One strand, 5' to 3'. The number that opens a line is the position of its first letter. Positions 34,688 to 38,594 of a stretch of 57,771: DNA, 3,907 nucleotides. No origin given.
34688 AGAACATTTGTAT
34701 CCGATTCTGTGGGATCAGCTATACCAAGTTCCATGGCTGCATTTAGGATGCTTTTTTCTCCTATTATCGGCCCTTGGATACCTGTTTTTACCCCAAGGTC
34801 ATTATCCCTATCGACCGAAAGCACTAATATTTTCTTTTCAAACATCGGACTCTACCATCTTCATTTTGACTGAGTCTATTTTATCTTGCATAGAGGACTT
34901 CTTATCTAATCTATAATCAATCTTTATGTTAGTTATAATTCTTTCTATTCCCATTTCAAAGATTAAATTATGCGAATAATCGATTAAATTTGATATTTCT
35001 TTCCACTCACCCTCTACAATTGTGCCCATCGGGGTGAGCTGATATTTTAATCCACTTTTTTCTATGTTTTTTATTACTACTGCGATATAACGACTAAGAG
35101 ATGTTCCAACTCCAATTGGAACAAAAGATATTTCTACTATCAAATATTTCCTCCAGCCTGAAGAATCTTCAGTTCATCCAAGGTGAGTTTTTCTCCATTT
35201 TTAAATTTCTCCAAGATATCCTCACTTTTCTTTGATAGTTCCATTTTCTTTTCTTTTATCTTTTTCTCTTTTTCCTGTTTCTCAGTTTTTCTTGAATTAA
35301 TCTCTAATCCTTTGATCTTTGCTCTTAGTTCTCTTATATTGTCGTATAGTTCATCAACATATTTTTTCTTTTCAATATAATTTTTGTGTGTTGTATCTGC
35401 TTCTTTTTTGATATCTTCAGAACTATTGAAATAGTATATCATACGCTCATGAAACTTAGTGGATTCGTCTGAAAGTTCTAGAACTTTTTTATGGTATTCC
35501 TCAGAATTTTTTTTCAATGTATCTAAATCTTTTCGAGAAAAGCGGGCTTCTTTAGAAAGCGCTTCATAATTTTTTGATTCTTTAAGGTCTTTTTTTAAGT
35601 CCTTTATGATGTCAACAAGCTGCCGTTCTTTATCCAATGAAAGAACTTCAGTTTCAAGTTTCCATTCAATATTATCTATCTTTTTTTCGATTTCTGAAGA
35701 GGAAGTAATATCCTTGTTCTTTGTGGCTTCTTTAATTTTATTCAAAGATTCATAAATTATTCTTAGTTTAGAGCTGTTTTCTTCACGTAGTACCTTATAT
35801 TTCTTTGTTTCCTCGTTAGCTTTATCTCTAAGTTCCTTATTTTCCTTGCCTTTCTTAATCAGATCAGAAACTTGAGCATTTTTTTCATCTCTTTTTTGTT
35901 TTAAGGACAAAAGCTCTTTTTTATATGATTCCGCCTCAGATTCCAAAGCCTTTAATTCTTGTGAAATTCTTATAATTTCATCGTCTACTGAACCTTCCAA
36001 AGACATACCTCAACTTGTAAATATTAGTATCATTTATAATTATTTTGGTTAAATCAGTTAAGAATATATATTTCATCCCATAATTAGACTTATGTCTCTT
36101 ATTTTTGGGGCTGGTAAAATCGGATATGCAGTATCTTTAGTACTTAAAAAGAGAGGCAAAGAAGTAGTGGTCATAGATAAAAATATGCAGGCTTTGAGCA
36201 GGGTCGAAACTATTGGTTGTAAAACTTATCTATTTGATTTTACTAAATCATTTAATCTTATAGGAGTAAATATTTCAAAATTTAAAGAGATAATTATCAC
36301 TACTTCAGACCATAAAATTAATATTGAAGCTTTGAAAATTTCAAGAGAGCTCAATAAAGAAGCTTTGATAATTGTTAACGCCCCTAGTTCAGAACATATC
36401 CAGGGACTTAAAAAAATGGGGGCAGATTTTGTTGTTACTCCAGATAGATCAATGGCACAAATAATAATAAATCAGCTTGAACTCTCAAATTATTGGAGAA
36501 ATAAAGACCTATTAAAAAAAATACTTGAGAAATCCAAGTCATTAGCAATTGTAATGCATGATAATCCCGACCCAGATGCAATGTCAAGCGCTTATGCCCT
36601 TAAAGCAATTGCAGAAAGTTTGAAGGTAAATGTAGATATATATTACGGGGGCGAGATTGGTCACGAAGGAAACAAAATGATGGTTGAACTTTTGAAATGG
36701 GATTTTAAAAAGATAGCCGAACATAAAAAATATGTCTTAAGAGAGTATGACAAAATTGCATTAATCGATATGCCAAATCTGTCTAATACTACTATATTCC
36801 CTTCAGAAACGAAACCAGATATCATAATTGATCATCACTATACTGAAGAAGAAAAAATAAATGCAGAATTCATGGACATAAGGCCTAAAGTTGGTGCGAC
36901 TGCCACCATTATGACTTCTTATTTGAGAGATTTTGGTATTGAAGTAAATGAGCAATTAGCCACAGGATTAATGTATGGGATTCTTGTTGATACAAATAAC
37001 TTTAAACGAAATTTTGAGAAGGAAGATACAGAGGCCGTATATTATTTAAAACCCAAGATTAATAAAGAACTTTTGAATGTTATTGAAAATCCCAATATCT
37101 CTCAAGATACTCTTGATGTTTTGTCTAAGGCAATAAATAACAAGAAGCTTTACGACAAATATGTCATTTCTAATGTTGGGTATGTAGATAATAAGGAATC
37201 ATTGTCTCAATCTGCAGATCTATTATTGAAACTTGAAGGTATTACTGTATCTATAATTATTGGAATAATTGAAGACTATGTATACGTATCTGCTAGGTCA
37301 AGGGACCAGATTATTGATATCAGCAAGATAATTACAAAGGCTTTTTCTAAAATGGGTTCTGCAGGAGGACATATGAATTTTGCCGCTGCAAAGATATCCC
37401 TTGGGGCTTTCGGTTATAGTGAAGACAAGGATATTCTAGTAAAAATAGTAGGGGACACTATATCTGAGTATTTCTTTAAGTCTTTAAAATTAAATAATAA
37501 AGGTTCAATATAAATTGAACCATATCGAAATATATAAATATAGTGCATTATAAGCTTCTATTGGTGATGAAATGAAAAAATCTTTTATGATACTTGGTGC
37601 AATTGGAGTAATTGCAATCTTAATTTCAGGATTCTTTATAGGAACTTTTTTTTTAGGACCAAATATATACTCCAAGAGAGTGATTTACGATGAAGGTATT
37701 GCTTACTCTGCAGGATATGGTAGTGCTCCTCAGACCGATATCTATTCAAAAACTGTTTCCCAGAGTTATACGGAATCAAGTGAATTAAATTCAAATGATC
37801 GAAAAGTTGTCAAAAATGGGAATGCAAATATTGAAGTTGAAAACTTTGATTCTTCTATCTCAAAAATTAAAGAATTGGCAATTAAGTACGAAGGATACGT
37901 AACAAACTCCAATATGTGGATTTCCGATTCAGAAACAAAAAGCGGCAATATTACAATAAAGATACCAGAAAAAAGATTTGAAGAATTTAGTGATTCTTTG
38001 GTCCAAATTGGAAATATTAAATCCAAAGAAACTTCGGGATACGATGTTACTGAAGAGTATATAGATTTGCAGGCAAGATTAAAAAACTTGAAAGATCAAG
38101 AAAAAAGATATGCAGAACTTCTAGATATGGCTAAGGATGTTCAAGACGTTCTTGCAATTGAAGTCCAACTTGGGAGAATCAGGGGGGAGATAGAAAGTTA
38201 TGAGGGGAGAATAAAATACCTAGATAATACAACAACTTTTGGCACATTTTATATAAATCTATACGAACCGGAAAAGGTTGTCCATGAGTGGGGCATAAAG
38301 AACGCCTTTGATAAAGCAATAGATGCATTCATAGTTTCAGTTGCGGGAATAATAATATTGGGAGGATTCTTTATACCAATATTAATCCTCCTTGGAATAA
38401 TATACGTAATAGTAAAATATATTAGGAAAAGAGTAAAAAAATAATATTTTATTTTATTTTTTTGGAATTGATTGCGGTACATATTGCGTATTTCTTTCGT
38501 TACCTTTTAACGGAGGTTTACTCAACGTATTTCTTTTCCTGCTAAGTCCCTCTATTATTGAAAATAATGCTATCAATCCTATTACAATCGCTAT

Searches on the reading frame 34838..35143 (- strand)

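Call 50: search_protein_families(library=pfam, proteins=[window:34838-35143:-], max_evalue=0.0001)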
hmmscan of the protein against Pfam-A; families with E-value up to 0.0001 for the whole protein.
window:34838-35143:- (101 aa): 1 family
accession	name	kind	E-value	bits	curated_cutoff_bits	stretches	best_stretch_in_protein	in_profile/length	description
PF01910.22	Thiamine_BP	-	4e-33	113.7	24.9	1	3-93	1-92/92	Thiamine-binding protein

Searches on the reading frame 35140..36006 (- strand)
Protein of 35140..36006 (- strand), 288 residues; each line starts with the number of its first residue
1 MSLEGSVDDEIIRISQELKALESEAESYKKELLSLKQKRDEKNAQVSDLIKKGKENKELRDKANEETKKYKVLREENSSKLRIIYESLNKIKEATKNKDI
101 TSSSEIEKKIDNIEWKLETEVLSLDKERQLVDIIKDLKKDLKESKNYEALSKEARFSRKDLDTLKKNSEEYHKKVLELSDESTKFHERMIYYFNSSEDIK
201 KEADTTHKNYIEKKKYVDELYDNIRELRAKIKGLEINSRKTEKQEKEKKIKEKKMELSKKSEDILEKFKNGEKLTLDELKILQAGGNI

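Call 50: search_protein_families(library=pfam, proteins=[window:35140-36006:-], max_evalue=0.0001)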
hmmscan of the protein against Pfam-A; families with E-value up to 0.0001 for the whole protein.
window:35140-36006:- (288 aa): 1 family
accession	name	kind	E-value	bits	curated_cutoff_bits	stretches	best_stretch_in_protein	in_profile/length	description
PF23435.1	DUF7121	-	1.8e-20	74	29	1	3-286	29-305/307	Family of unknown function (DUF7121)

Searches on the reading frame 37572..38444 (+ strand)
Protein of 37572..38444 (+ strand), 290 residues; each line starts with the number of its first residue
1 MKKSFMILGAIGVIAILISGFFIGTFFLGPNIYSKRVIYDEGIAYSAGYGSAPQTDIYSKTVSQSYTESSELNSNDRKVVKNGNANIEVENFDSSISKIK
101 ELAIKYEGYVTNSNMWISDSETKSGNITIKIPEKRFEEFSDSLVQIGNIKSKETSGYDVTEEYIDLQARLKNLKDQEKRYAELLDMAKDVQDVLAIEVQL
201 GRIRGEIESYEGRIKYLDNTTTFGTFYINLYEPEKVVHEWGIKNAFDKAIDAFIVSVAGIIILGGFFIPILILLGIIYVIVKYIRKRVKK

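Call 50: search_protein_families(library=pfam, proteins=[window:37572-38444:+], max_evalue=0.0001)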
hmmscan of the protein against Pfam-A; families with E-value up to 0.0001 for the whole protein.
window:37572-38444:+ (290 aa): 1 family
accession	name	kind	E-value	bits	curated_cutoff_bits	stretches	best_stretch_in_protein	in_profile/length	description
PF14257.11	DUF4349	-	8.6e-56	189.1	27.7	1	77-281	1-212/213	Domain of unknown function (DUF4349)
